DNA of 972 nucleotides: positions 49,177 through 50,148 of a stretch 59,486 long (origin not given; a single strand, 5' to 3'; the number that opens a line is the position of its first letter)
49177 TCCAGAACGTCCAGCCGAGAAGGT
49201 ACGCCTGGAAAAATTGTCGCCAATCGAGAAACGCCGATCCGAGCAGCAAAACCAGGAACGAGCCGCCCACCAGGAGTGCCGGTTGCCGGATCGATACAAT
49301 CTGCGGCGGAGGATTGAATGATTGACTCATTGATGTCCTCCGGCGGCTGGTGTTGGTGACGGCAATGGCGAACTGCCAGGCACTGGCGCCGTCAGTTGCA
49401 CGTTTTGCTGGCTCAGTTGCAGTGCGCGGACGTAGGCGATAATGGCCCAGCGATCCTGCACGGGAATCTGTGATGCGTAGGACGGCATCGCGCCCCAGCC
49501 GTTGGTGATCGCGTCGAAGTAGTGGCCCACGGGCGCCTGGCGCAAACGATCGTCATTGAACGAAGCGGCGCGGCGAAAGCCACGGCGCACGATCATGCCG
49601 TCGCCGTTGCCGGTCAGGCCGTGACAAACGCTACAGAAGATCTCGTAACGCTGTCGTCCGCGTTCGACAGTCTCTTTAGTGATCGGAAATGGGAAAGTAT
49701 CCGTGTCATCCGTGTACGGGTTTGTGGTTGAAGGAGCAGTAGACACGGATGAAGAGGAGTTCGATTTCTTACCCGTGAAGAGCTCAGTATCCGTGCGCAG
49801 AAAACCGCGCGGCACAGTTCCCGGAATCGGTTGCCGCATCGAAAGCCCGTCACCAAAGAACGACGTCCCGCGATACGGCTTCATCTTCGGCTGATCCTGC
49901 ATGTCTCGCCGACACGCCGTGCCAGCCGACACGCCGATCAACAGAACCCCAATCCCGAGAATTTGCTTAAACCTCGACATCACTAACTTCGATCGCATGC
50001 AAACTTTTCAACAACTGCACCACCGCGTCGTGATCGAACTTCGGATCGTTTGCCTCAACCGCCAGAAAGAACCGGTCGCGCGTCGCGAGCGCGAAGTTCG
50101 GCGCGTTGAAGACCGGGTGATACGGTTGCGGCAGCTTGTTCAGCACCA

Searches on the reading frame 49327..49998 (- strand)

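Call 74: search_protein_families(library=pfam, proteins=[window:49327-49998:-], max_evalue=0.001)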
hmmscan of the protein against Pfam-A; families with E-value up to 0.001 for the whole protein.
window:49327-49998:- (223 aa): 2 families
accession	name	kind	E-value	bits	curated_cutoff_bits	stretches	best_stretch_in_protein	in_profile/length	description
PF13442.11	Cytochrome_CBB3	-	6.4e-12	46.1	27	1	110-190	2-68/68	Cytochrome C oxidase, cbb3-type, subunit III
PF00034.26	Cytochrom_C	-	1.1e-06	30.3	21.3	1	111-193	1-89/90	Cytochrome c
